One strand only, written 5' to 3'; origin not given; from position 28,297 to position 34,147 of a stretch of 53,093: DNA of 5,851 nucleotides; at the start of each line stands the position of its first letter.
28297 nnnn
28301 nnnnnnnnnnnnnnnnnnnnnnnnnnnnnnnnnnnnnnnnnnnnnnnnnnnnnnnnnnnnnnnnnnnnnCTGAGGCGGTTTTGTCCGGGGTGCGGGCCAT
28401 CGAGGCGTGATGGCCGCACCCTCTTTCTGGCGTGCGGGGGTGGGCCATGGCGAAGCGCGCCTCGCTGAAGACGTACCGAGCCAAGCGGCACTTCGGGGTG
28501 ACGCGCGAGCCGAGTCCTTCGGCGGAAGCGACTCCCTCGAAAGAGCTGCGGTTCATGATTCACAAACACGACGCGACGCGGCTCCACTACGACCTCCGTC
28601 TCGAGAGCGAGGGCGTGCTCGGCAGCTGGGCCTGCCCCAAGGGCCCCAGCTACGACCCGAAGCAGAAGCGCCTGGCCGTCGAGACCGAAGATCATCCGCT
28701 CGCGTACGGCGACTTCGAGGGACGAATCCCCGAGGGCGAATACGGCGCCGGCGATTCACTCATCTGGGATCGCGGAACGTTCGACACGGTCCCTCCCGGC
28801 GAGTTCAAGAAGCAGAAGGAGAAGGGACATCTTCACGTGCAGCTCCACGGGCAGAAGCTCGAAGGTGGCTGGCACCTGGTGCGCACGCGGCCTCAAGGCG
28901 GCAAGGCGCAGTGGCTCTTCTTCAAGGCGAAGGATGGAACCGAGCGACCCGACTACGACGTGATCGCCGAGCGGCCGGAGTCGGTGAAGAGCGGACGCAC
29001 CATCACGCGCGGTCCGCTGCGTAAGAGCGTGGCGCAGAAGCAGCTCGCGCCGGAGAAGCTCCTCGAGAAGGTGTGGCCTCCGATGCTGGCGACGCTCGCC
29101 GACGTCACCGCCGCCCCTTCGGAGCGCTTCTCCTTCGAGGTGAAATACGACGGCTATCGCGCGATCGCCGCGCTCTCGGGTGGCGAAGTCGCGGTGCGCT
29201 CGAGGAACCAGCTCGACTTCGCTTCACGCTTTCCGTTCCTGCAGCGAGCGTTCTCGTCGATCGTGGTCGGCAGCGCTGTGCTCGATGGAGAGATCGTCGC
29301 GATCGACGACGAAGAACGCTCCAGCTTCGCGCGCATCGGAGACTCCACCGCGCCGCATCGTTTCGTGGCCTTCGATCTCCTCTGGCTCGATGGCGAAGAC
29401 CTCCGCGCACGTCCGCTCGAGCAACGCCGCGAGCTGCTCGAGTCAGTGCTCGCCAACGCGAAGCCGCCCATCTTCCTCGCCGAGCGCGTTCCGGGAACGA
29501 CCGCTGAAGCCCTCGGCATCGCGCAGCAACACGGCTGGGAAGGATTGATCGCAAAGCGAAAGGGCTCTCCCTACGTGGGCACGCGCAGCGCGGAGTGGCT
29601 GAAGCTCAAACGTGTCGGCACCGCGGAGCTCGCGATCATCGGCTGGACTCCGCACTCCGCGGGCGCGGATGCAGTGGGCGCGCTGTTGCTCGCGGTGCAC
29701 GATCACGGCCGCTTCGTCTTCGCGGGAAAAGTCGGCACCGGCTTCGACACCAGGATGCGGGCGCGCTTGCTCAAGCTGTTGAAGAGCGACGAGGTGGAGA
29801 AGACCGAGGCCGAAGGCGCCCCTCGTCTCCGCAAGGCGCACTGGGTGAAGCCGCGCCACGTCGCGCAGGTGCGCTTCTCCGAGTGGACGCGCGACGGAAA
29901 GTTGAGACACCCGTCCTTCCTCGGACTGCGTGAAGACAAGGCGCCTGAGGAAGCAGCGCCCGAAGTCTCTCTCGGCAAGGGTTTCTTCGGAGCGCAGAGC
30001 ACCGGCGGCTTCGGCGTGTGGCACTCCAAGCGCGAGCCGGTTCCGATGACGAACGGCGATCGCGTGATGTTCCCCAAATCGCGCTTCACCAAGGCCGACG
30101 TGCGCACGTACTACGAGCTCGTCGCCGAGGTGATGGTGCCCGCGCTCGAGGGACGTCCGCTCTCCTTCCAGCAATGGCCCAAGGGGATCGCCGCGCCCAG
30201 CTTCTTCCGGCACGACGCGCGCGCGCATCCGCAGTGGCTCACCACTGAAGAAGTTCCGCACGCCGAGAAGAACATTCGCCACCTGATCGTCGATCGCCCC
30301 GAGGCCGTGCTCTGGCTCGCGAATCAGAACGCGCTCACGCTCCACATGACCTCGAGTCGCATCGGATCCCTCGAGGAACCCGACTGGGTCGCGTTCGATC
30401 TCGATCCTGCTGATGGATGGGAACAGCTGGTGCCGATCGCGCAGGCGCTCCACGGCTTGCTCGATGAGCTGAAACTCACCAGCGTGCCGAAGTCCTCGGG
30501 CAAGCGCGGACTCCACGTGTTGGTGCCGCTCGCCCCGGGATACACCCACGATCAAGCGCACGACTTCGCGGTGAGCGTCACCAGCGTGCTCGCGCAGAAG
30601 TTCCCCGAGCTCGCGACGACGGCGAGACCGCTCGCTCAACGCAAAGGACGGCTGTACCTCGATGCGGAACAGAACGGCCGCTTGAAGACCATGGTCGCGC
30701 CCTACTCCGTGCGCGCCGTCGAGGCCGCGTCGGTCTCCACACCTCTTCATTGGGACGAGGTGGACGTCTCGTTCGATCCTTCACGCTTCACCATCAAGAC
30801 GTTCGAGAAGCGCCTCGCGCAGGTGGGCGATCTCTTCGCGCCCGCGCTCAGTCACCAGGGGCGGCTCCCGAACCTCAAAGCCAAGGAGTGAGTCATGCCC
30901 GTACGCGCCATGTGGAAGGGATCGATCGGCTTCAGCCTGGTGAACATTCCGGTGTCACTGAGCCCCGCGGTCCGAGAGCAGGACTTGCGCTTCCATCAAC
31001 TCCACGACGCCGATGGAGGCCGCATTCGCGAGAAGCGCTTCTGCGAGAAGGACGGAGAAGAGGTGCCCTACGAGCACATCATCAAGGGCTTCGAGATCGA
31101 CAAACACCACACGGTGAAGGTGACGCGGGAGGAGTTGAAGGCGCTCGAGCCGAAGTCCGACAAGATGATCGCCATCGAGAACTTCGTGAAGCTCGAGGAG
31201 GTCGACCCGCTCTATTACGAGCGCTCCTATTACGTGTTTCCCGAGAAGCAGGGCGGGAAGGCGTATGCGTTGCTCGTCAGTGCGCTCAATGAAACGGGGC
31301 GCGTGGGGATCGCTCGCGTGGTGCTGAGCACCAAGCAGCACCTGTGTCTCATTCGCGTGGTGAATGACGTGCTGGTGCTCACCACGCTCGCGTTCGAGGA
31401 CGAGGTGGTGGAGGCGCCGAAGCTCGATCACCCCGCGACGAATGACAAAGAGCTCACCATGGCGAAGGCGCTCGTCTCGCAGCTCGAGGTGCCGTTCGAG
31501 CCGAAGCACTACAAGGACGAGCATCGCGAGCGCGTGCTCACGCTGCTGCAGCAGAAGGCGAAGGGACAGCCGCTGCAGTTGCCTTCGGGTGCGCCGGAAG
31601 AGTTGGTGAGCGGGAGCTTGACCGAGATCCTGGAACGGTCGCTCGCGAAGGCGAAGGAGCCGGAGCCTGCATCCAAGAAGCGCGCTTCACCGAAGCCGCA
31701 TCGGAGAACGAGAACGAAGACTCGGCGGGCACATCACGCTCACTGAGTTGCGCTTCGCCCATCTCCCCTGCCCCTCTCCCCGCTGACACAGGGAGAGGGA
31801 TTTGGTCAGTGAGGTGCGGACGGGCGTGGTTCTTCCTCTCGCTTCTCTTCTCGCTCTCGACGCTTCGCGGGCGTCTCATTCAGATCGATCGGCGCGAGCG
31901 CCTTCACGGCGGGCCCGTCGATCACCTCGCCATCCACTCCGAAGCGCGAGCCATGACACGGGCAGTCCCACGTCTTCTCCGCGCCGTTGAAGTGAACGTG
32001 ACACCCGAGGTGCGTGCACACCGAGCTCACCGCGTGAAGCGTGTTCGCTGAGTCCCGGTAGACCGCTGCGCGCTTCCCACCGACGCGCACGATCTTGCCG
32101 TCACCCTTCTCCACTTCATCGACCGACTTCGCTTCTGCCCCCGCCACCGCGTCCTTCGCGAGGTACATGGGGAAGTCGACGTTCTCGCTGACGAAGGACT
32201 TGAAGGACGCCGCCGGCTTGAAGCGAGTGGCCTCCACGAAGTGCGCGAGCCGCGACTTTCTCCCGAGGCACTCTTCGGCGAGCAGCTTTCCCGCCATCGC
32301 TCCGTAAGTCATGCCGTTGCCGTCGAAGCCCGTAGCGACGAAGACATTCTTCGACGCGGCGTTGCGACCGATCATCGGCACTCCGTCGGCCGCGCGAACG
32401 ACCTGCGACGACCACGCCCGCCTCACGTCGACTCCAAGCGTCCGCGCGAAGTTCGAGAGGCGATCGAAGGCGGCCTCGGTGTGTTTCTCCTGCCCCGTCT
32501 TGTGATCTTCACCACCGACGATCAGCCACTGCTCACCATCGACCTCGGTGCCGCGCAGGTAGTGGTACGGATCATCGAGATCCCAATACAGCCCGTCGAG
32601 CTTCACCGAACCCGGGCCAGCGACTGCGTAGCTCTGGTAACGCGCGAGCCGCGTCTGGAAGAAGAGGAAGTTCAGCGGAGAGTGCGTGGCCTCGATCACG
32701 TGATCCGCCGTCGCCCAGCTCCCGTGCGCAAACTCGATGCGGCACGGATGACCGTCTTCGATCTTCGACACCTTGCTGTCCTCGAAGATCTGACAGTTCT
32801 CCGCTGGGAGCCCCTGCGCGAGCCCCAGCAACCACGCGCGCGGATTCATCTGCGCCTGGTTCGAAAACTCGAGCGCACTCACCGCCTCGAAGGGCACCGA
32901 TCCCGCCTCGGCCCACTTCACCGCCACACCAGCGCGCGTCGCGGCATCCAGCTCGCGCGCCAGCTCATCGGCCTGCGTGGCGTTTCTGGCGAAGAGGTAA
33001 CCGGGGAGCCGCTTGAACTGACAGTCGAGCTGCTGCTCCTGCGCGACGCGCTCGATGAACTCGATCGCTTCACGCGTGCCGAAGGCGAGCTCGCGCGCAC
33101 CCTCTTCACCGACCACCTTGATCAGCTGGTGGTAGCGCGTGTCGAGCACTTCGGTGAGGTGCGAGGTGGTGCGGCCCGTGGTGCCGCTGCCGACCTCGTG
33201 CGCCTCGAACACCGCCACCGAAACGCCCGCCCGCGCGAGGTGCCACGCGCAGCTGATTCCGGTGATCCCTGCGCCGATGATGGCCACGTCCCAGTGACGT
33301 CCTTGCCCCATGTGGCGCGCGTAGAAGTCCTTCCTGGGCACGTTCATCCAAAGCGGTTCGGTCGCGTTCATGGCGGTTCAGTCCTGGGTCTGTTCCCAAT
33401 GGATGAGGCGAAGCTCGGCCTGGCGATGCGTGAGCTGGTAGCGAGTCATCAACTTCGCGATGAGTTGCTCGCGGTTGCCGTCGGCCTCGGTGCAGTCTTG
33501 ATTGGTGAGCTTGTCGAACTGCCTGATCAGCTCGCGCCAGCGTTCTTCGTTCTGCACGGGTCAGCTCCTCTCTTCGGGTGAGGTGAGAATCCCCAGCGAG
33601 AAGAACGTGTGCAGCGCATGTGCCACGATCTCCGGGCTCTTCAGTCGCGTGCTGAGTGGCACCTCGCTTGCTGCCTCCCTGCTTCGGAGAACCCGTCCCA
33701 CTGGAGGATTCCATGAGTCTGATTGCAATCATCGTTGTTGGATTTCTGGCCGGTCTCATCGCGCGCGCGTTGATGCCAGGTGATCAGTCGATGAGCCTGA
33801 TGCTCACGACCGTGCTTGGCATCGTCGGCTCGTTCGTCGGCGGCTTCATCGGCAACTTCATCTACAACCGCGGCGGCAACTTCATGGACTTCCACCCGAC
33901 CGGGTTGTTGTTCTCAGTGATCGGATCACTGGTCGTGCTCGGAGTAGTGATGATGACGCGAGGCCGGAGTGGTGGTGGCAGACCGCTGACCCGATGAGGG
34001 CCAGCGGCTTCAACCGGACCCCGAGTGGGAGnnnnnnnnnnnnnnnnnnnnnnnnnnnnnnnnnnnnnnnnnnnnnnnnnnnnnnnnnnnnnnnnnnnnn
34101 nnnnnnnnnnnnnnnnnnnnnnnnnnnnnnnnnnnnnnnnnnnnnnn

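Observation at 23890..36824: Cluster of near-consensus sigma54 (-24/-12) promoters in front of stress-type genes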

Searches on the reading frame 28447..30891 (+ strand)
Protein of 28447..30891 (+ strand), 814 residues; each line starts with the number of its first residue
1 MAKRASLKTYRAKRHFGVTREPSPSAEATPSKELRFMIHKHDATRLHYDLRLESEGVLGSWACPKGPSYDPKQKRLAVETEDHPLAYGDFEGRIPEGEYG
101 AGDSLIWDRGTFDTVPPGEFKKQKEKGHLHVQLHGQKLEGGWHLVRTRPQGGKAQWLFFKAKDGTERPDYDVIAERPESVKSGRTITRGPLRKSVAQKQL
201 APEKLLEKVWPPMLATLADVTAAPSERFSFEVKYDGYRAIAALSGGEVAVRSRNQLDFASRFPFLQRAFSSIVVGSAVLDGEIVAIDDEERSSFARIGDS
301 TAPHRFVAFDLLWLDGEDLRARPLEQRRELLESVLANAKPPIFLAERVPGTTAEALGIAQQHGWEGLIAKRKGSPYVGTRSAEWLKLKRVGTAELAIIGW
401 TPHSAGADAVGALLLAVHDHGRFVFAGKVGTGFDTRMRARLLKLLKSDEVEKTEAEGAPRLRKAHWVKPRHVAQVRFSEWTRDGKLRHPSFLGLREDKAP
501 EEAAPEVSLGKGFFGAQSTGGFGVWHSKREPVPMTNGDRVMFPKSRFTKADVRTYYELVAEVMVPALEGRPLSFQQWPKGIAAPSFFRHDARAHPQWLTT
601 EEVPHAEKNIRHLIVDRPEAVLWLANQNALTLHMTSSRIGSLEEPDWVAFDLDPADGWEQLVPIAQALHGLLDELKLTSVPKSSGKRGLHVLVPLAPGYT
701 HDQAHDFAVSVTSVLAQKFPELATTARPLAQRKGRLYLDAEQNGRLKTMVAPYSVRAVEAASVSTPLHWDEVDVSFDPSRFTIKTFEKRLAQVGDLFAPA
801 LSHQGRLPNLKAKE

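Call 7: search_protein_families(library=pfam, proteins=[window:28447-30891:+], max_evalue=0.001)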
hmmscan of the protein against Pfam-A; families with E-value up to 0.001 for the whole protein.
window:28447-30891:+ (814 aa): 7 families
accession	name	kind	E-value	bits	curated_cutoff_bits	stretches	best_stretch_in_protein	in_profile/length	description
PF21686.3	LigD_Prim-Pol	-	6.8e-77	258.9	27.4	1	548-797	1-254/254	LigD, primase-polymerase domain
PF13298.12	LigD_N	-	1.1e-41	141.8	31.1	1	39-146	1-107/107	DNA Ligase D 3'-phosphoesterase domain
PF04679.21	DNA_ligase_A_C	-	7.9e-28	97.2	27.5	1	408-498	3-94/94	ATP dependent DNA ligase C terminal region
PF01068.26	DNA_ligase_A_M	-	1.8e-27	96.8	26.2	1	212-388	1-204/204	ATP dependent DNA ligase domain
PF14743.12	DNA_ligase_OB_2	-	0.00033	21.1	28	0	408-495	8-66/66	DNA ligase OB-like domain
PF01331.24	mRNA_cap_enzyme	-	0.00038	20.8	29.6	0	233-336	23-122/194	mRNA capping enzyme, catalytic domain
PF01896.25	DNA_primase_S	-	0.00059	20.7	26.8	0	651-769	2-163/163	DNA primase small subunit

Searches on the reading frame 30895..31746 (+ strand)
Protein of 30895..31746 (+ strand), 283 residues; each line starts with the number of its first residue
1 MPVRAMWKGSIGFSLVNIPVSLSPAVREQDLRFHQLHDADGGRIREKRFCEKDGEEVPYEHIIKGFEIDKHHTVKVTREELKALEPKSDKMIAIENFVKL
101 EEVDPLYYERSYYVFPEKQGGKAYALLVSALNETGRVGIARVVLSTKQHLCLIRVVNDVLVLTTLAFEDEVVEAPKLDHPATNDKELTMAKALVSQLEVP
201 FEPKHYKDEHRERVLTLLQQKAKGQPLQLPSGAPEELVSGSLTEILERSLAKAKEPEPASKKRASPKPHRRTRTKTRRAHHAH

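Call 7: search_protein_families(library=pfam, proteins=[window:30895-31746:+], max_evalue=0.001)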
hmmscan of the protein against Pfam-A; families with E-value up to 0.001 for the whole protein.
window:30895-31746:+ (283 aa): 1 family
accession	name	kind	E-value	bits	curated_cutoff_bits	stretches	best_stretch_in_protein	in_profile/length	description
PF02735.22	Ku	-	5.3e-48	163.9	25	1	13-189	2-190/190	Ku70/Ku80 beta-barrel domain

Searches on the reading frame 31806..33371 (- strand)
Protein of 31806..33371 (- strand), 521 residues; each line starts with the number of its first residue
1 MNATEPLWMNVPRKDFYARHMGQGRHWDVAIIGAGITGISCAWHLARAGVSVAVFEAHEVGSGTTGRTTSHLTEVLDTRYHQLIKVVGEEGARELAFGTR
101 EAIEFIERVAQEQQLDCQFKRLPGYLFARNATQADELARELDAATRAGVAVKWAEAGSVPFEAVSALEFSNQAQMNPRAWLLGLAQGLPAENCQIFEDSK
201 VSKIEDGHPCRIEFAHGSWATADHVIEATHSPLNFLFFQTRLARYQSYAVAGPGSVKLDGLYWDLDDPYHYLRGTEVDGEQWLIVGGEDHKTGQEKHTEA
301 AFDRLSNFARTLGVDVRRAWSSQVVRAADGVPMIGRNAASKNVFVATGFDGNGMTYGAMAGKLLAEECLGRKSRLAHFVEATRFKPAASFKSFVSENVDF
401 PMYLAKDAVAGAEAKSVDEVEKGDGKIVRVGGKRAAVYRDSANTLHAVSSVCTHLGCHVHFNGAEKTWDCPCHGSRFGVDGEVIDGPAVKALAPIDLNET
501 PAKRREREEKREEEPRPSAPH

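Call 7: search_protein_families(library=pfam, proteins=[window:31806-33371:-], max_evalue=0.001)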
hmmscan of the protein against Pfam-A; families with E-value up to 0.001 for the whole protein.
window:31806-33371:- (521 aa): 13 families
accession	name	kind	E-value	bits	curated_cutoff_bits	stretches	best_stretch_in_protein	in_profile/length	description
PF01266.30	DAO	-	1.4e-50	173.3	27.9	1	28-366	1-352/353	FAD dependent oxidoreductase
PF00355.32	Rieske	-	1.6e-16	60.4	20.3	1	416-493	7-85/88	Rieske [2Fe-2S] domain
PF13450.12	NAD_binding_8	-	1.2e-08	35.5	21.9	1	31-65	1-35/68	NAD(P)-binding Rossmann-like domain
PF01946.23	Thi4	-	2.8e-05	23.9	26.2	1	26-88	17-81/235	Thi4 family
PF07992.20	Pyr_redox_2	-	3.9e-05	23.6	26.1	1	28-60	2-34/291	Pyridine nucleotide-disulphide oxidoreductase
PF13454.12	NAD_binding_9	-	7.7e-05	23.2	21.8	1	30-75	1-50/155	FAD-NAD(P)-binding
PF01494.25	FAD_binding_3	-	8.8e-05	22.3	22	1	28-64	3-39/349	FAD binding domain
PF12831.13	FAD_oxidored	-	0.0001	22.1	27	1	28-97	1-70/416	FAD dependent oxidoreductase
PF01593.30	Amino_oxidase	-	0.00013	21.8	19.8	0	36-58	1-23/443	Flavin containing amine oxidoreductase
PF01134.28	GIDA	-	0.00021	20.9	22.1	1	28-57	1-29/391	Glucose inhibited division protein A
PF21799.2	MurD-like_N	-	0.00036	21.2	27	1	29-59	3-33/88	Mur ligase MurD-like, N-terminal domain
PF00890.30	FAD_binding_2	-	0.00038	20.2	20.4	1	28-65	1-38/414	FAD binding domain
PF13738.12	Pyr_redox_3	-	0.00047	19.9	30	0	31-65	2-37/305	Pyridine nucleotide-disulphide oxidoreductase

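Call 9: find_related_loci(query=window:31806-33371:-, collection=genome_contigs, flank=10000)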
Query window:31806-33371:- (521 aa) in genome_contigs; peptide patterns used: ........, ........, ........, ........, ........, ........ (x = any residue, [..] = any of these).
599 stretches matched a pattern (row limit reached: there are more); 595 encode a relative of the query (tblastn E <= 1e-3); the best 80 are kept; 80 distinct loci.
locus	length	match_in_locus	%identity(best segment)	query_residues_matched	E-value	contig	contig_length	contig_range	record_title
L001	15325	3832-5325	69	1-497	0e+0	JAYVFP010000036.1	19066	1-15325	MAG: Archangium sp. isolate GL44_UP_metabat_111 GL44_UP_metabat_111_35, whole genome shotgun sequence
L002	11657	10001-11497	57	1-499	0e+0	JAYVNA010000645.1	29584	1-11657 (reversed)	MAG: Archangium sp. isolate GL65_DN_concoct_113 GL65_DN_concoct_113_644, whole genome shotgun sequence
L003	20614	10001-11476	50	5-497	1e-163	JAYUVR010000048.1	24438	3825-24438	MAG: Archangium sp. isolate GL124_DN_metabinner_4 GL124_DN_metabinner_4_47, whole genome shotgun sequence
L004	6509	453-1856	48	28-493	1e-143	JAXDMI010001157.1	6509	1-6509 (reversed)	MAG: Myxococcales bacterium isolate BP_638 scaffold_2124873, whole genome shotgun sequence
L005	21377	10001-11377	48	36-492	1e-142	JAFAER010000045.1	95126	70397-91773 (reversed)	MAG: Proteobacteria bacterium isolate OH_SBlB_141 k127_1161470, whole genome shotgun sequence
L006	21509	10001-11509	46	1-506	4e-134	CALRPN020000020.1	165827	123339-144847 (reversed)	MAG: Archangium gephyra isolate JJ-KV9-13-1-m1-bin299 genome assembly, contig: JJ-KV9-13-C21, whole genome shotgun seque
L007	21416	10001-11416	46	28-492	5e-124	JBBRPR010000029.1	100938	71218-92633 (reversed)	MAG: Planctomycetota bacterium isolate La1_metabat2.451 LA1C_B2.451_k141_3046969L_100938_cov_19.3023, whole genome shotg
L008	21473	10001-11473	39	5-494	2e-112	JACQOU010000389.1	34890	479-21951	MAG: Deltaproteobacteria bacterium isolate NC_groundwater_1289_Ag_S-0.2um_48_23 S_p2_S4_coassembly_k141_3607184, whole g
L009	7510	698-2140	36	21-498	6e-111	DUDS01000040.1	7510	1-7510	MAG TPA_asm: Candidatus Melainabacteria bacterium SSGW_16 3300000574.qc.1_(paired)_contig_6180, whole genome shotgun seq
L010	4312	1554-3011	42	28-509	3e-111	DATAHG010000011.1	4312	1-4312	MAG TPA_asm: Thermoanaerobaculia bacterium isolate SMAG_U6849 k141_981550, whole genome shotgun sequence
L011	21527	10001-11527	41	4-499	3e-109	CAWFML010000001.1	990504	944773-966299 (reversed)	MAG: Pyrinomonadaceae bacterium isolate MFD01916.bin.1.104 genome assembly, contig: contig_16852, whole genome shotgun s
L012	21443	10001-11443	41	28-503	2e-107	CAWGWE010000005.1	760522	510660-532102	MAG: Pyrinomonadaceae bacterium isolate MFD09206.bin.2.123 genome assembly, contig: contig_7338, whole genome shotgun se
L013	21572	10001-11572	39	3-520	6e-107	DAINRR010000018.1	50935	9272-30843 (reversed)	MAG TPA_asm: Gemmatimonadales bacterium isolate CTOTU27645 NODE_135_length_50935_cov_9.321895, whole genome shotgun sequ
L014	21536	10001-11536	39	4-506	1e-106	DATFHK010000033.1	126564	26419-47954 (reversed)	MAG TPA_asm: Gemmatimonadaceae bacterium isolate SMAG_U8687 k141_735818, whole genome shotgun sequence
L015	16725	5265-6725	40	28-496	4e-106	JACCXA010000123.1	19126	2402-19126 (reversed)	MAG: Chthoniobacterales bacterium isolate MGR_bin166 SD2897-2912_k127_141882, whole genome shotgun sequence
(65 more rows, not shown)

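Call 29: find_related_loci(query=window:31806-33371:-, collection=metagenome_contigs, flank=6000)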
Query window:31806-33371:- (521 aa) in metagenome_contigs; peptide patterns used: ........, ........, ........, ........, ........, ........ (x = any residue, [..] = any of these).
600 stretches matched a pattern (row limit reached: there are more); 592 encode a relative of the query (tblastn E <= 1e-3); the best 80 are kept; 80 distinct loci.
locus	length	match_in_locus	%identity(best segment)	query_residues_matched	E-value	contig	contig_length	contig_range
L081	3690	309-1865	57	1-519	0e+0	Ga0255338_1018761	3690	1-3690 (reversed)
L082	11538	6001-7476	45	1-492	2e-144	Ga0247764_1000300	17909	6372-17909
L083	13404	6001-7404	48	28-493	2e-141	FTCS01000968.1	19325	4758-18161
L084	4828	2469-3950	46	1-493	9e-143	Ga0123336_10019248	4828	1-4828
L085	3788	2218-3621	48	28-493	3e-140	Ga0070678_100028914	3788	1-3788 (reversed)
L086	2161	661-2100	42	28-505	8e-129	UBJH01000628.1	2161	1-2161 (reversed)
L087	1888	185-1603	42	27-497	4e-125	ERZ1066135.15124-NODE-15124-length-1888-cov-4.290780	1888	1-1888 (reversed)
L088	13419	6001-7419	41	28-498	4e-114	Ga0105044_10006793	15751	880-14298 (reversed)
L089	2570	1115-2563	41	28-496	2e-116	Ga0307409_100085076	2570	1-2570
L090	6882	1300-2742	36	21-498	3e-111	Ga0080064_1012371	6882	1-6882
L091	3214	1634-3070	43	28-496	3e-111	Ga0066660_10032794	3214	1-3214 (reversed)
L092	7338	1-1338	41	49-492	3e-108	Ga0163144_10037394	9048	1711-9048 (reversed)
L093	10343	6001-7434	41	26-496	6e-108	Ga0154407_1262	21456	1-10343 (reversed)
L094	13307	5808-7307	39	4-496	2e-107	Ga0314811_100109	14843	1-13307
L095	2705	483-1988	40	1-502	1e-111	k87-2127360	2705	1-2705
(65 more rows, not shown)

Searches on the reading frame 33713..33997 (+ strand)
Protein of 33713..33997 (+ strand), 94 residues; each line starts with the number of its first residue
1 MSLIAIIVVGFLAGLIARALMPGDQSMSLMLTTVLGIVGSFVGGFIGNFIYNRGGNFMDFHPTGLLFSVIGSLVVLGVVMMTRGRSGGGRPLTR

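Call 7: search_protein_families(library=pfam, proteins=[window:33713-33997:+], max_evalue=0.001)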
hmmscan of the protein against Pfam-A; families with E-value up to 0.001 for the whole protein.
window:33713-33997:+ (94 aa): 1 family
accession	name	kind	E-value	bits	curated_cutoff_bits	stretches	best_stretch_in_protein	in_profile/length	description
PF04226.18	Transgly_assoc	-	2.2e-09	37.8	25.3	1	33-83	1-48/49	Transglycosylase associated protein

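Call 73: find_encoding_contigs(protein=window:33713-33997:+, flank=3000, max_places=10)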
Protein window:33713-33997:+ (94 aa): 9 contigs read that carry it; 9 places shown.
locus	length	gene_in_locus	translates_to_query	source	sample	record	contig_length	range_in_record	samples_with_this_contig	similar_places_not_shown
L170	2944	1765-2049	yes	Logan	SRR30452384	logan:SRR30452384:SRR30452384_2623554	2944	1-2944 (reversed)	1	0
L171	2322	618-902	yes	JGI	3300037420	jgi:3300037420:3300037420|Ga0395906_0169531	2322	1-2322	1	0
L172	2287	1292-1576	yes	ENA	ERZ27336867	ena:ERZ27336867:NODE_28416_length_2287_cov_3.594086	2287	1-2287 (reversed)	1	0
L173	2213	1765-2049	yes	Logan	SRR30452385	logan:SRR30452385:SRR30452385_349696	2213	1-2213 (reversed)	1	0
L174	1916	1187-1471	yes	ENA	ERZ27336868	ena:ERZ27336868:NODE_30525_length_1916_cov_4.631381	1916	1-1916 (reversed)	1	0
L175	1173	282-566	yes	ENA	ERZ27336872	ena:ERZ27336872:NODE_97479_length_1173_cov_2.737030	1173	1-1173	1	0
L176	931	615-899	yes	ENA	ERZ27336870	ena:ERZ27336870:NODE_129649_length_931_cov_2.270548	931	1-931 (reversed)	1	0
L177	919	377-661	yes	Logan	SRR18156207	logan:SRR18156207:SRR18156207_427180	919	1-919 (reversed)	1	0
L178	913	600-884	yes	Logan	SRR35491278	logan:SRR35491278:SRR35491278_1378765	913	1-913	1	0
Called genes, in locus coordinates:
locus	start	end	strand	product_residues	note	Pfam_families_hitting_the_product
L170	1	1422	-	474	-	?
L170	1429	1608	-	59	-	-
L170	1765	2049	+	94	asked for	PF04226:Transgly_assoc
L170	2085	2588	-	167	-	PF01471:PG_binding_1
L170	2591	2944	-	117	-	?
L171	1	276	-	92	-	?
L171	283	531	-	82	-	-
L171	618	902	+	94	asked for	PF04226:Transgly_assoc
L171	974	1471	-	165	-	PF01471:PG_binding_1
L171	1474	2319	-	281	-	PF05359:DUF748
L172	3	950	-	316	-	?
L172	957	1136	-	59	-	-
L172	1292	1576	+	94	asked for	PF04226:Transgly_assoc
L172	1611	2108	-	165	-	PF01471:PG_binding_1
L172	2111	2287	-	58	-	?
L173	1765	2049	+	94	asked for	PF04226:Transgly_assoc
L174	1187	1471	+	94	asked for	PF04226:Transgly_assoc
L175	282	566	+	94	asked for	PF04226:Transgly_assoc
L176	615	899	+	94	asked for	PF04226:Transgly_assoc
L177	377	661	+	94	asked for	PF04226:Transgly_assoc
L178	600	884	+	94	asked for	PF04226:Transgly_assoc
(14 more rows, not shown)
